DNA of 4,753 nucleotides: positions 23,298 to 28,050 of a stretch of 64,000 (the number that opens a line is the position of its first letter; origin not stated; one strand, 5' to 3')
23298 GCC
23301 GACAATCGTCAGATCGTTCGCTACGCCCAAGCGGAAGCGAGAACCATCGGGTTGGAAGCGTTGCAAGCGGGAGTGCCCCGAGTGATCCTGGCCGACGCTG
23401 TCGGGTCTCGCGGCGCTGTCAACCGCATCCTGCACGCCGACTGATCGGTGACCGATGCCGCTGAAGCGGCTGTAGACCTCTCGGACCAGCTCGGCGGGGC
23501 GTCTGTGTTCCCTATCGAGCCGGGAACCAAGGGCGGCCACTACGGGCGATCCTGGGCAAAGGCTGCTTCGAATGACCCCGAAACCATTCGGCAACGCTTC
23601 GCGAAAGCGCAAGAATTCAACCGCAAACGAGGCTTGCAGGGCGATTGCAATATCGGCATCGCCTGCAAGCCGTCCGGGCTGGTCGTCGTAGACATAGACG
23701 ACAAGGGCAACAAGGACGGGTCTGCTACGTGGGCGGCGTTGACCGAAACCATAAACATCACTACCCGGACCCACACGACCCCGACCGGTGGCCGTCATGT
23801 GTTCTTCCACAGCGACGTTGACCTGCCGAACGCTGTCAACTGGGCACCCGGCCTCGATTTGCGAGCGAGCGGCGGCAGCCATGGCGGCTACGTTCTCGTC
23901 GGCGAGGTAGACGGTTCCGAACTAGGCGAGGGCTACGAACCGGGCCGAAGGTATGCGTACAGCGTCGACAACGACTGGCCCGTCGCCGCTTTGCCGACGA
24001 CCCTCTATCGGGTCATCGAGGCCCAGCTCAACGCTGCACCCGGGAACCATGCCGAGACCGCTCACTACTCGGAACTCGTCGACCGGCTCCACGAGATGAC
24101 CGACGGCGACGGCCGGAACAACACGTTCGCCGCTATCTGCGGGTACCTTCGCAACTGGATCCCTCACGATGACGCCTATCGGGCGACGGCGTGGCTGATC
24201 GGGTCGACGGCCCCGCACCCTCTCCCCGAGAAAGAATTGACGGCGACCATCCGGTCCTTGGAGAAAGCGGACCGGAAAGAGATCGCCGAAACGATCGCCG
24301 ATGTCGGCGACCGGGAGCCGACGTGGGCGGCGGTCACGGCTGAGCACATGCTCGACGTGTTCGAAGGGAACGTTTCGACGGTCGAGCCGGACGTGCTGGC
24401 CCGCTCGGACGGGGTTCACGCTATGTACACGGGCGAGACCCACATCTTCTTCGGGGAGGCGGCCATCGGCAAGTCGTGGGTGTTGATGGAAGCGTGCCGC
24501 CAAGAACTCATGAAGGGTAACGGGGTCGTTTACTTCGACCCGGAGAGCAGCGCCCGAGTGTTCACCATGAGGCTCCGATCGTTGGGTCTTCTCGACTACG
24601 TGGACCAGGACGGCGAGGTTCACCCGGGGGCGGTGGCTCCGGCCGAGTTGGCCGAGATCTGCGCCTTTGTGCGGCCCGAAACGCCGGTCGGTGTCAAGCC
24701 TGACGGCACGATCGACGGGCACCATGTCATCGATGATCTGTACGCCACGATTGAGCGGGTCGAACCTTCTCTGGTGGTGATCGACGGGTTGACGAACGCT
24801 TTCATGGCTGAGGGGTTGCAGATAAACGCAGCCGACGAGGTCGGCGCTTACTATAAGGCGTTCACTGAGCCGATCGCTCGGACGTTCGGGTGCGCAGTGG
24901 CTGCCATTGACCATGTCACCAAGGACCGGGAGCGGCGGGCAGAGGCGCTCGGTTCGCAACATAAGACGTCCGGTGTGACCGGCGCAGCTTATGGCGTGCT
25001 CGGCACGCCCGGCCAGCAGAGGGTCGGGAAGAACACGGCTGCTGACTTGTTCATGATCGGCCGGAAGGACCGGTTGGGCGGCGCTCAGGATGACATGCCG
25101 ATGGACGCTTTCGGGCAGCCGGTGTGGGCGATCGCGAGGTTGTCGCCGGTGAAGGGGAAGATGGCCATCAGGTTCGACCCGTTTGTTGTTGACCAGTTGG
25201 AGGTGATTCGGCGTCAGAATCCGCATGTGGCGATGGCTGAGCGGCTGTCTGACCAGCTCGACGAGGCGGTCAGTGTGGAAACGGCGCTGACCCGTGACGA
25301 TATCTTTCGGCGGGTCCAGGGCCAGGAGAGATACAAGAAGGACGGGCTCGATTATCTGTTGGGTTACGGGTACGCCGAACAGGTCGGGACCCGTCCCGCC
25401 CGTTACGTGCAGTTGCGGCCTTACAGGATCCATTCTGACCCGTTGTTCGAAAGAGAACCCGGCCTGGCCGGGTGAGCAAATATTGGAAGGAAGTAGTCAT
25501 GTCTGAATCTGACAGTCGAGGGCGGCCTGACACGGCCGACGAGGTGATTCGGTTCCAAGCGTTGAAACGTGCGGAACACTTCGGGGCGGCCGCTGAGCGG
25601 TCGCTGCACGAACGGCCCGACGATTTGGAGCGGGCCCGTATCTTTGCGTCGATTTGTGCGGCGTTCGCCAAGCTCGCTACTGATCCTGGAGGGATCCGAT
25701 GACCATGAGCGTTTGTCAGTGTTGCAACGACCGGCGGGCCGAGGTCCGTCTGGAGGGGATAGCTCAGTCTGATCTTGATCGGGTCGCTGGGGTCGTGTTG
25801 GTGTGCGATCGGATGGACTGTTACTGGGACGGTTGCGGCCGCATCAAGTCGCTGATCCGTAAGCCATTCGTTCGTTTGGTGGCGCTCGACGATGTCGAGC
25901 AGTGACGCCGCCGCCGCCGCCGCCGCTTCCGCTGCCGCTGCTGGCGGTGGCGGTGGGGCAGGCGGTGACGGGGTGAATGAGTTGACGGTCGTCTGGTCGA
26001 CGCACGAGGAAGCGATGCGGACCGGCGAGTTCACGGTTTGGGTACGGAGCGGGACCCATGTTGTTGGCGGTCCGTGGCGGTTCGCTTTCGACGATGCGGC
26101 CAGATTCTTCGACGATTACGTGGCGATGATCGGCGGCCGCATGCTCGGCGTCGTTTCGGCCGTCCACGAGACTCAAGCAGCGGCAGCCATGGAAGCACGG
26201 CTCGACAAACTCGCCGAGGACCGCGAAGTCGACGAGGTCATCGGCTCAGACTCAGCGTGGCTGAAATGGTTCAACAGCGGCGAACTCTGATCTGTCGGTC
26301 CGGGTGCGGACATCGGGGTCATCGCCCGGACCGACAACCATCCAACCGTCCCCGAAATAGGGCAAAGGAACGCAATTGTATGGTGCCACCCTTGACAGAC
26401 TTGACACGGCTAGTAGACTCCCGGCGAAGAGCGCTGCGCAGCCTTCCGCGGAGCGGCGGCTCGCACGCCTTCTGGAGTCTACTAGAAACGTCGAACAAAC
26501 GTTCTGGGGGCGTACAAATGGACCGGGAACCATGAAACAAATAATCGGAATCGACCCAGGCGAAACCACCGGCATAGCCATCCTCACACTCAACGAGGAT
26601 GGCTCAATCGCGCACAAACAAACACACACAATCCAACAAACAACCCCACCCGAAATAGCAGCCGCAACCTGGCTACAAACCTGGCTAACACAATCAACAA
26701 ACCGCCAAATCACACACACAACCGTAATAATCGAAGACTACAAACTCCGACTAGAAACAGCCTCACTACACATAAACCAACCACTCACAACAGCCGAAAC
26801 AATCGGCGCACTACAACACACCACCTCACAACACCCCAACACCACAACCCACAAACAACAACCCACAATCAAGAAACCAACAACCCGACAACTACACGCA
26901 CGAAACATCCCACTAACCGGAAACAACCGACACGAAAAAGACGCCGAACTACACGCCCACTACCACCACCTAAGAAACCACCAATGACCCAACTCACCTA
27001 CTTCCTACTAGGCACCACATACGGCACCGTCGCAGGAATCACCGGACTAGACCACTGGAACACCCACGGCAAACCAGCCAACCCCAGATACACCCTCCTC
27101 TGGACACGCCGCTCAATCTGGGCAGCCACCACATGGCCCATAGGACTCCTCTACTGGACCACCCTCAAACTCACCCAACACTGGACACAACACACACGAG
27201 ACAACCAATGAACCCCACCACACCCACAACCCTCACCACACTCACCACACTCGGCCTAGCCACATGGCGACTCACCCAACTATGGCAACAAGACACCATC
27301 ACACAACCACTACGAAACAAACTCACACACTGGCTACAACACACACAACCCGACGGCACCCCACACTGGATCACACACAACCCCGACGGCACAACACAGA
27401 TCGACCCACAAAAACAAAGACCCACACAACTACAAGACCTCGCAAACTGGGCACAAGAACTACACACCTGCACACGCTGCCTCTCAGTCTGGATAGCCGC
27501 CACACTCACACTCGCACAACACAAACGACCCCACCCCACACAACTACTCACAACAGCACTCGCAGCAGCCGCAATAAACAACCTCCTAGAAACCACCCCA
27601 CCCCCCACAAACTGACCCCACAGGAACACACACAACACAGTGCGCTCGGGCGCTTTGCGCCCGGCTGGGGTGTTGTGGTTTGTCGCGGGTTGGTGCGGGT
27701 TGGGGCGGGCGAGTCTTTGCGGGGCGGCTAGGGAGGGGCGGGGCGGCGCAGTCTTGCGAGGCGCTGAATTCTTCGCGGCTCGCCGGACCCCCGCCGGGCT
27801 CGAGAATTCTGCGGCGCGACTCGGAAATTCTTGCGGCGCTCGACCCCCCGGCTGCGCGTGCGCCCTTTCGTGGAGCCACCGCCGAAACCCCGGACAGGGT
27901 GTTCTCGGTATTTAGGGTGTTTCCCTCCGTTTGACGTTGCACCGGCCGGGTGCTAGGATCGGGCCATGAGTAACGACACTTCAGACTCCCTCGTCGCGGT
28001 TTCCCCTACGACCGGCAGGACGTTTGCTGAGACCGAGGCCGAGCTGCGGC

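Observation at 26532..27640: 1.1-kb block that is ~88 % A+C on the coding strand yet preserves three intact ORFs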

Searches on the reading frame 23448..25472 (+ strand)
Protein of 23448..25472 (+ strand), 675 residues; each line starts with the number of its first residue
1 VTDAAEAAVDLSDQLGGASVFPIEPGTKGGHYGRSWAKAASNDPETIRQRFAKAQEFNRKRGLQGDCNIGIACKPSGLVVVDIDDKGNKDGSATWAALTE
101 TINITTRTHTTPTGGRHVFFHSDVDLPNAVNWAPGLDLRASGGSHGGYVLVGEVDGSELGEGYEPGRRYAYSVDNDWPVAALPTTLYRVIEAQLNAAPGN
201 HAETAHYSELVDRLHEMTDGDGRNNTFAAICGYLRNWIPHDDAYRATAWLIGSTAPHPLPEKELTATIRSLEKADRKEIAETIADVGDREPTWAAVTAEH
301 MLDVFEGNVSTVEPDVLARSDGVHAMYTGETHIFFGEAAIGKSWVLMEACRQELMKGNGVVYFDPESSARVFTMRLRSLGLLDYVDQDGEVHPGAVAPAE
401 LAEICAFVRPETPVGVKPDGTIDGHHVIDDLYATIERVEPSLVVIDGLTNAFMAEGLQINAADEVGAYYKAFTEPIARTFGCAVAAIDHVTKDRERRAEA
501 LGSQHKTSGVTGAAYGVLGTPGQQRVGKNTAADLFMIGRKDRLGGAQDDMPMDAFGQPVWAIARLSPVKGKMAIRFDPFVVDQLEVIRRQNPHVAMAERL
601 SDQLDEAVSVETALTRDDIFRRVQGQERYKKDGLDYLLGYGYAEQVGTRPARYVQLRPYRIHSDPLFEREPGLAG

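Call 12: find_related_loci(query=window:23448-25472:+, collection=viral_contigs, flank=8000)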
Query window:23448-25472:+ (675 aa) in viral_contigs; peptide patterns used: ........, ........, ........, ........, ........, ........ (x = any residue, [..] = any of these).
4 stretches matched a pattern, but none encodes a relative of the query by tblastn (E <= 1e-3).

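Call 21: search_dna_similar(query=window:23448-25472:+, collection=phages, mode=protein, max_rows=25)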
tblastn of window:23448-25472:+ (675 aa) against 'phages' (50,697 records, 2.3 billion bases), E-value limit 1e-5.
Records with a match: 11; places in all: 11; records where one place covers at least 80% of the query: 0.
Best place of each record, by identity: <60% 11.
By first word of the organism name: Microbacterium 5; Streptomyces 3; Caudoviricetes 1; Microcystis 1; Dulem 1.
By host as written in the record: Microbacterium foliorum NRRL B-24224 SEA 3; Microbacterium paraoxydans NWU1 2; Streptomyces mirabilis NRRL B-2400 2; - 1; Streptomyces coelicolor M600 1; Microcystis aeruginosa 1; Varecia variegata 1.
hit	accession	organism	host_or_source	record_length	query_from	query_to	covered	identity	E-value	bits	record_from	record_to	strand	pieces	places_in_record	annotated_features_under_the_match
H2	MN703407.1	Microbacterium phage Leaf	Microbacterium paraoxydans NWU1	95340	172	517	51%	25.0%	8e-15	85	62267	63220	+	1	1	98: DNA primase/polymerase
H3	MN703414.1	Microbacterium phage Dewdrop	Microbacterium paraoxydans NWU1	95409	172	517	51%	25.0%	8e-15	85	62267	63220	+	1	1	98: DNA primase/polymerase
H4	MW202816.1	Caudoviricetes sp.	Manatee Spring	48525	17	316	44%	27.5%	3e-6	57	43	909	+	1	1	replicative helicase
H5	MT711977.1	Streptomyces phage Dagobah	Streptomyces coelicolor M600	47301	292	581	43%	25.5%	2e-11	74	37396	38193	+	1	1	RadB-like protein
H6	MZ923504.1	Microcystis phage MinS1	Microcystis aeruginosa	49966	292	517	33%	32.3%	2e-19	100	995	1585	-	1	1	AAA family ATPase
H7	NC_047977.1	Microbacterium phage Hendrix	Microbacterium foliorum NRRL B-24224 SEA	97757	263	520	38%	27.8%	3e-14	83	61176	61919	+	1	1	91: DNA primase/polymerase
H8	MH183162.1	Microbacterium phage Hendrix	Microbacterium foliorum NRRL B-24224 SEA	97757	263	520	38%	27.8%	3e-14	83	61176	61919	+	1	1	91: DNA primase/polymerase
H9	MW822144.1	Streptomyces phage KimJongPhill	Streptomyces mirabilis NRRL B-2400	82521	307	544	35%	28.7%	8e-12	75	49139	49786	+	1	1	70: DNA primase/helicase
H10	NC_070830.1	Streptomyces phage KimJongPhill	Streptomyces mirabilis NRRL B-2400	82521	307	544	35%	28.7%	8e-12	75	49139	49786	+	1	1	70: DNA primase/helicase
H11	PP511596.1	Dulem virus 38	Varecia variegata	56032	277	517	36%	27.9%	5e-18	95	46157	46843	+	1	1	polymerase/primase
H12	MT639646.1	Microbacterium phage Rasputia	Microbacterium foliorum NRRL B-24224 SEA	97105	288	517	34%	26.7%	7e-14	82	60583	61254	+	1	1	92: DNA primase/polymerase/helicase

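Call 23: find_homologous_proteins(query=window:23448-25472:+, max_evalue=1e-20)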
Query window:23448-25472:+ (675 aa): 4 proteins with E <= 1e-20 among 8000 candidates.
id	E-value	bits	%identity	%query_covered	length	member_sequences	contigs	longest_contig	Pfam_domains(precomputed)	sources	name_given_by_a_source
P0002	0.0e+0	1555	100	100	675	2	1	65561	PF09250.17,PF13481.13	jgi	-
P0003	8.9e-269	911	61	99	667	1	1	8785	PF09250.17,PF13481.13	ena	-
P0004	3.7e-232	790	55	99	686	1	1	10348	PF09250.17,PF13481.13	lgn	-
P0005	2.4e-92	328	36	88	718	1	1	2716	PF09250.17,PF13481.13,PF08708.17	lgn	-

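Call 24: find_encoding_contigs(protein=P0003, flank=10000)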
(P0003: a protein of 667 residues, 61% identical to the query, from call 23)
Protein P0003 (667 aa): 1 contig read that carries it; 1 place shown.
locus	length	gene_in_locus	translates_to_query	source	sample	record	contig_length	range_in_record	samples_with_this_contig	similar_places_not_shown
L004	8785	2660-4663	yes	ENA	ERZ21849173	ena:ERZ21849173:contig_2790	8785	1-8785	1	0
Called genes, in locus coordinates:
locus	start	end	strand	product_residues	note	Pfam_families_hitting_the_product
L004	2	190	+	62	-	?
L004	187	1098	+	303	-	PF13479:AAA_24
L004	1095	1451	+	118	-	-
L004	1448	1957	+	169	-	PF05037:DUF669 (weak)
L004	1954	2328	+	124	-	-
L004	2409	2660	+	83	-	-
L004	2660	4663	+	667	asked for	PF09250:Prim-Pol, PF13481:AAA_25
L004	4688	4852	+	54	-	-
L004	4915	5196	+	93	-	-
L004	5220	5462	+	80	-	-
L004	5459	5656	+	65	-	-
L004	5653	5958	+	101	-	-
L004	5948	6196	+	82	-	PF02467:Whib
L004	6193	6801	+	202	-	-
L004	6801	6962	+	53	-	-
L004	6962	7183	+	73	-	-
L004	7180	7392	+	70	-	-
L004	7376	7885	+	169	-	-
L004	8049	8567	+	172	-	-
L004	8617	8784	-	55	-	?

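Call 25: find_encoding_contigs(protein=P0004, flank=10000)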
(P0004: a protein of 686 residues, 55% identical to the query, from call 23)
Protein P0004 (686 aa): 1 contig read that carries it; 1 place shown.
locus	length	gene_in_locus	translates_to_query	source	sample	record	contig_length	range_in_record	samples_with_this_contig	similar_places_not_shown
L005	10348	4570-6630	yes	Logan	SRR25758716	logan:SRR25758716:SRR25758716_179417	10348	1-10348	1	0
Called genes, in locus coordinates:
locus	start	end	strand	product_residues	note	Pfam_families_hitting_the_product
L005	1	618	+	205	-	?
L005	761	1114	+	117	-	-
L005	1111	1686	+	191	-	PF00929:RNase_T (faint)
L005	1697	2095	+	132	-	-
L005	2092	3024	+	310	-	PF13479:AAA_24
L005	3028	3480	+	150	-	PF05037:DUF669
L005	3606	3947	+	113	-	-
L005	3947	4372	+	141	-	-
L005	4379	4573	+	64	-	-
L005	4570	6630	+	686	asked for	PF09250:Prim-Pol, PF13481:AAA_25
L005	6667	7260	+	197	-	-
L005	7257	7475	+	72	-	-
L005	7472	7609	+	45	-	-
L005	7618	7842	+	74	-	-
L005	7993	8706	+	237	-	PF02511:Thy1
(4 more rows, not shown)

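Call 38: find_related_loci(query=A3, collection=metagenome_contigs, flank=10000)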
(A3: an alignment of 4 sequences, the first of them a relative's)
Query A3 (675 aa) in metagenome_contigs; peptide patterns used: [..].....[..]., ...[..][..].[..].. (x = any residue, [..] = any of these).
599 stretches matched a pattern (row limit reached: there are more); 51 encode a relative of the query (tblastn E <= 1e-3); 51 distinct loci.
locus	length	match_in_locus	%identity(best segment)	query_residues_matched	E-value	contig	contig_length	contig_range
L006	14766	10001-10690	28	313-577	7e-19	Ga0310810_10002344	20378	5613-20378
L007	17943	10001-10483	35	17-192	6e-14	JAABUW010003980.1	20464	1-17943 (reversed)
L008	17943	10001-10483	35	17-192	6e-14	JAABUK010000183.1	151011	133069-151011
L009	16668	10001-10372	38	17-143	7e-14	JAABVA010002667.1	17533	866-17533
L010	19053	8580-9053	34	7-150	1e-13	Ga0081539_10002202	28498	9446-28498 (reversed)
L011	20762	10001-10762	27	1-288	9e-13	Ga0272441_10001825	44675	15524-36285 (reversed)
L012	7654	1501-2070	32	3-198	1e-12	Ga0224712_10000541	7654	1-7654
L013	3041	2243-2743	33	6-191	3e-12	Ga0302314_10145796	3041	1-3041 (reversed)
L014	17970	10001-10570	31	17-190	4e-12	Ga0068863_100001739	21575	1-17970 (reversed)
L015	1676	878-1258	34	17-150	9e-12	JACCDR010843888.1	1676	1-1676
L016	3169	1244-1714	34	17-186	1e-10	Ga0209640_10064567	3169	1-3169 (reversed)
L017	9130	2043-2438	35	17-150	1e-10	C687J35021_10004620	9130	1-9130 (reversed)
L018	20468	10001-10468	33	6-183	2e-10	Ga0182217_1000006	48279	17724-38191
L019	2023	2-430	37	17-143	2e-10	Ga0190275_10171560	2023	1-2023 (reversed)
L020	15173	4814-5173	33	17-143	7e-10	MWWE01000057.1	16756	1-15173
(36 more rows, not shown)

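Call 39: find_related_loci(query=A3, collection=viral_contigs, flank=10000)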
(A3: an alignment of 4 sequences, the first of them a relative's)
Query A3 (675 aa) in viral_contigs; peptide patterns used: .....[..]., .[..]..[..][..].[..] (x = any residue, [..] = any of these).
161 stretches matched a pattern; 11 encode a relative of the query (tblastn E <= 1e-3); 11 distinct loci.
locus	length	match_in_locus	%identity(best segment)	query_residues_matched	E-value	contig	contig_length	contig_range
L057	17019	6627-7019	39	17-143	6e-14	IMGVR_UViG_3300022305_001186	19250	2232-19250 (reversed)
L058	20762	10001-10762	27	1-288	3e-13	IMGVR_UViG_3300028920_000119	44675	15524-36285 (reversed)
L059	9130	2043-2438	35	17-150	5e-11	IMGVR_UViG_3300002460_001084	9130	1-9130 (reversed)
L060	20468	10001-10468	33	6-183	8e-11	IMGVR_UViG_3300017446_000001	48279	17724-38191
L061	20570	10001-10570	31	6-212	3e-10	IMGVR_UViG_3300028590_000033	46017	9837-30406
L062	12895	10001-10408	32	17-153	2e-9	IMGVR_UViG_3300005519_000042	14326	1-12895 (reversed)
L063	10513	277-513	37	38-123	2e-8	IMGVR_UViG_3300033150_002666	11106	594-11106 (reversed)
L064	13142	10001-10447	32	17-186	5e-8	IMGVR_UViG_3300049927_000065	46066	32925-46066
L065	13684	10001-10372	33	38-176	2e-6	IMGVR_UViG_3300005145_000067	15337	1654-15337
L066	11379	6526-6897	33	38-176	2e-6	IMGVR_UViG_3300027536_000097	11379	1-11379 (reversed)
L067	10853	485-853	29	20-143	1e-4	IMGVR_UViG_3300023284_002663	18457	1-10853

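Call 59: search_protein_families(library=phrogs, proteins=[L004:7430-7882:+, L004:8049-8564:+], max_evalue=0.001)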
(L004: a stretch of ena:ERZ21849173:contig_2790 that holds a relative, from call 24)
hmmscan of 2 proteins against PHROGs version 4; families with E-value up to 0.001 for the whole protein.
L004:7430-7882:+ (151 aa): 0 families

L004:8049-8564:+ (172 aa): 1 family
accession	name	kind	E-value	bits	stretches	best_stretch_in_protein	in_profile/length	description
phrog_781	-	unknown function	8.8e-08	32.6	1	26-142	41-106/152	-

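Call 64: find_related_loci(query=A3, collection=genome_contigs, flank=10000)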
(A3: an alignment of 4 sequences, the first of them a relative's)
Query A3 (675 aa) in genome_contigs; peptide patterns used: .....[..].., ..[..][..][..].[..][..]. (x = any residue, [..] = any of these).
227 stretches matched a pattern, but none encodes a relative of the query by tblastn (E <= 1e-3).

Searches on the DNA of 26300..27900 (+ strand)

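Call 3: search_dna_similar(query=window:26300-27900:+, collection=phages, mode=near, max_rows=30)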
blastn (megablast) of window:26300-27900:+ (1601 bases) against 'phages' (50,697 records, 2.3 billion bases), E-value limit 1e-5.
No match.

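Call 76: search_dna_similar(query=window:26600-27640:+, collection=phages, mode=distant, max_evalue=1, max_rows=30)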
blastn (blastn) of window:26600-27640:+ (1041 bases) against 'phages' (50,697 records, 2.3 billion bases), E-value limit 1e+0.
No match.
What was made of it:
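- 50,697 GenBank phages gave no DNA match (calls 3, 76).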
